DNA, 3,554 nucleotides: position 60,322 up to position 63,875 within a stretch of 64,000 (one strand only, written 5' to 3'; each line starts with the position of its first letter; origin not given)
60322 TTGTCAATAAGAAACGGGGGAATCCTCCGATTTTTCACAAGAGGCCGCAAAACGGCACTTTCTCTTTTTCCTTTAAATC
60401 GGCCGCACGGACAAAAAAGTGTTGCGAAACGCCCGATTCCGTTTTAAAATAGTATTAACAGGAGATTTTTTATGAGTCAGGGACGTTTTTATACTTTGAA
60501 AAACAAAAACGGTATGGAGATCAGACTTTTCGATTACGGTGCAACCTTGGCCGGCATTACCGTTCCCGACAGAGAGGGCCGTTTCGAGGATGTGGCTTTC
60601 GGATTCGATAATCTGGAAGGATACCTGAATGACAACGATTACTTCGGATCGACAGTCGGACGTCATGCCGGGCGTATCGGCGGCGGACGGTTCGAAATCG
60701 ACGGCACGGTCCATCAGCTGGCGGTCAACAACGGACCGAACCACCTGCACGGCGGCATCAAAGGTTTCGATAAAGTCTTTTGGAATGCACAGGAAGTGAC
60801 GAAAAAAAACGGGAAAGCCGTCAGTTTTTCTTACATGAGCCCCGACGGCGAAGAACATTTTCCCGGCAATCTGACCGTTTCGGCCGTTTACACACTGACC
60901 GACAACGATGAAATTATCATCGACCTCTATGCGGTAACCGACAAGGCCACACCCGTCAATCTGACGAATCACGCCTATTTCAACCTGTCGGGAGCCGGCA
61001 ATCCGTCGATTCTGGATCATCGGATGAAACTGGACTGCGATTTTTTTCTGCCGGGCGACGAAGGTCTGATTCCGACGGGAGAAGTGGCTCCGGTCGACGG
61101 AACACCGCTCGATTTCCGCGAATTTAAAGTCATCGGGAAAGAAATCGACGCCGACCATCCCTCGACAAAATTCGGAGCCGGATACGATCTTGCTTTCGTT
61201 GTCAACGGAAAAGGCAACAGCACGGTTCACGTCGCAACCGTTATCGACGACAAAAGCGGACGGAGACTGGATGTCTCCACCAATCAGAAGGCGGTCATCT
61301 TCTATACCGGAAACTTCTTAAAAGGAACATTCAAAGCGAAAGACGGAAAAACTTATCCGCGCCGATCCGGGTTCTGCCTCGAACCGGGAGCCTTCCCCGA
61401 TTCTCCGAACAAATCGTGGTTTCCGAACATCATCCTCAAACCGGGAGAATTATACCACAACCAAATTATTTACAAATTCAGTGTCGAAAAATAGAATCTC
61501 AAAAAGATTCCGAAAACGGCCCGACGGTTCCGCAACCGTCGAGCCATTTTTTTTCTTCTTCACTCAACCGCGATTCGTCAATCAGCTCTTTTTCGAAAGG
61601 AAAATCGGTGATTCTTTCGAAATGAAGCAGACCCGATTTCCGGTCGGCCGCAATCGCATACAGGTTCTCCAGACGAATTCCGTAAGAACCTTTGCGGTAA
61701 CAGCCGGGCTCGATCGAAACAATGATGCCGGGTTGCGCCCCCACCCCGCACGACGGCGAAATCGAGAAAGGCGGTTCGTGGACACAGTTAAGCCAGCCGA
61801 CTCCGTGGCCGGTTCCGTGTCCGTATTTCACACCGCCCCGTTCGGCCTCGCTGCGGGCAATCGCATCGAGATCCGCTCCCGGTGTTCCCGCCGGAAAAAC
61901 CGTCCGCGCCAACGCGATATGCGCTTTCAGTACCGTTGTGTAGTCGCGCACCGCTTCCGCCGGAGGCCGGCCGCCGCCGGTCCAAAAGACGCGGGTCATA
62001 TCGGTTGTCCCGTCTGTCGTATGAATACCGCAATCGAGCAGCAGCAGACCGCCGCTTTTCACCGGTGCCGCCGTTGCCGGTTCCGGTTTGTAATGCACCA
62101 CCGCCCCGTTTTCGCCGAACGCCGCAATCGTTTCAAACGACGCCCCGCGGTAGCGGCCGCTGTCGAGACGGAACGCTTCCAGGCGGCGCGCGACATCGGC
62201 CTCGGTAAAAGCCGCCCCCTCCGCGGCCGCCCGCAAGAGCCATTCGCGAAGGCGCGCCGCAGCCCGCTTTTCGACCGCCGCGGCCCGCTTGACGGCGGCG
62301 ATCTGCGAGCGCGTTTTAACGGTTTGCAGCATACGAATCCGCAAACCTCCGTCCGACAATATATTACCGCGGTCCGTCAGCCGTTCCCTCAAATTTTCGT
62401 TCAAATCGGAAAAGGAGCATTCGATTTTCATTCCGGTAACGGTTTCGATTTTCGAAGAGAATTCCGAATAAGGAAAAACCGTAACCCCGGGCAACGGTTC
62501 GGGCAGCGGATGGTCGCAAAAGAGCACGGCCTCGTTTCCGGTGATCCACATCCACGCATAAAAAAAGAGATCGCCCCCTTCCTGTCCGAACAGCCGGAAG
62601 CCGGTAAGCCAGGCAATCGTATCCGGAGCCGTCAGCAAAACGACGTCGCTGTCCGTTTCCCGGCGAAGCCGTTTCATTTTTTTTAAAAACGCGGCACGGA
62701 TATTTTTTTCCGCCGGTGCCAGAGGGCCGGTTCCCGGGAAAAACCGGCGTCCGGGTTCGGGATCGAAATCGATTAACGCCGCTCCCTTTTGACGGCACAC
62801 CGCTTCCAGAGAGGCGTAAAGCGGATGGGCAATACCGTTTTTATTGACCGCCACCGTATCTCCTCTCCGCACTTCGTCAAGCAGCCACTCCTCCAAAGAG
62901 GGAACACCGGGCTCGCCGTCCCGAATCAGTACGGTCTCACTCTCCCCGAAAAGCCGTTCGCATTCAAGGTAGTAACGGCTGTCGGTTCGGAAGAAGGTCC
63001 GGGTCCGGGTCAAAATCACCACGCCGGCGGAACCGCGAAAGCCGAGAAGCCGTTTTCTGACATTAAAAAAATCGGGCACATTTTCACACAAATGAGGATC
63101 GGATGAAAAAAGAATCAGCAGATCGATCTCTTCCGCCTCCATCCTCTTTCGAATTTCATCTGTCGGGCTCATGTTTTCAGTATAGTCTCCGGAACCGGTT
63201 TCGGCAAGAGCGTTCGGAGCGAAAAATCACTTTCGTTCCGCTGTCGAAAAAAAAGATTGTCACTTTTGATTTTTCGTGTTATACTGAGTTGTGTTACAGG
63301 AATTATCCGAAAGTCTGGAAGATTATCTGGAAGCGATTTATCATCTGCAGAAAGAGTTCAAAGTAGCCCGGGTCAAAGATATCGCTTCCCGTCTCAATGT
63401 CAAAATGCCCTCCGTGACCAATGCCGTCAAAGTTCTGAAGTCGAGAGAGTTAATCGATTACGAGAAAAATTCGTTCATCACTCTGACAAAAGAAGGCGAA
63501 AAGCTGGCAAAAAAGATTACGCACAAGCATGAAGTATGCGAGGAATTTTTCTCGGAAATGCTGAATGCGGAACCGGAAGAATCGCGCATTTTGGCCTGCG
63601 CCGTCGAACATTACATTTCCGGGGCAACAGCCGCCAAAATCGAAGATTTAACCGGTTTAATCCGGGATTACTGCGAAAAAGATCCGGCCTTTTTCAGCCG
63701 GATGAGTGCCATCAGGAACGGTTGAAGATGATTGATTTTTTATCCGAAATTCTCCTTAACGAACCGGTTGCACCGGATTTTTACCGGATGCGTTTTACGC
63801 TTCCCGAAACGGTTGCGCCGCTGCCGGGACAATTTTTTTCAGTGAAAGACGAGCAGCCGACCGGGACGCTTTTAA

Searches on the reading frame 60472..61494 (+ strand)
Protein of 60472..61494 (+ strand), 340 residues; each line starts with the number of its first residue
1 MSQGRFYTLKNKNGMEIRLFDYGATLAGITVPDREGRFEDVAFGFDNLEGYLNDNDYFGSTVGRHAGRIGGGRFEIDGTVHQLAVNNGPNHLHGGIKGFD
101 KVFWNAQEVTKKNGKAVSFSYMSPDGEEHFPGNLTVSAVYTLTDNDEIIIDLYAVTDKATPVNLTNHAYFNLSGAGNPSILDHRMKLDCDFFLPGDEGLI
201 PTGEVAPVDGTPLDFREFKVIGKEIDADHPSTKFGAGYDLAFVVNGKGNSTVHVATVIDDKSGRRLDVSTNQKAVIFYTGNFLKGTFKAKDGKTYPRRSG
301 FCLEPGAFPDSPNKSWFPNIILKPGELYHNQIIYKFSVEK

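Call 45: search_protein_families(library=pfam, proteins=[window:60472-61494:+], max_evalue=0.0001)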
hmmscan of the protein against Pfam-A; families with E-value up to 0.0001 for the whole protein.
window:60472-61494:+ (340 aa): 1 family
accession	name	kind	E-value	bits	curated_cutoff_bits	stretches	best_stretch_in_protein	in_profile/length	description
PF01263.26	Aldose_epim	-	1.3e-88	297.7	27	1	7-335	3-299/299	Aldose 1-epimerase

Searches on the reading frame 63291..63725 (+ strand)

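Call 45: search_protein_families(library=pfam, proteins=[window:63291-63725:+], max_evalue=0.0001)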
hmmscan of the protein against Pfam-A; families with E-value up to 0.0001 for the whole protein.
window:63291-63725:+ (144 aa): 2 families
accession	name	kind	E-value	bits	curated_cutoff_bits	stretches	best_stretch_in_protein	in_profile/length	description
PF01325.25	Fe_dep_repress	-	2.3e-17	63.4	26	1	4-60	1-57/60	Iron dependent repressor, N-terminal DNA binding domain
PF02742.21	Fe_dep_repr_C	-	1.1e-13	51.4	27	1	66-126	1-61/70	Iron dependent repressor, metal binding and dimerisation domain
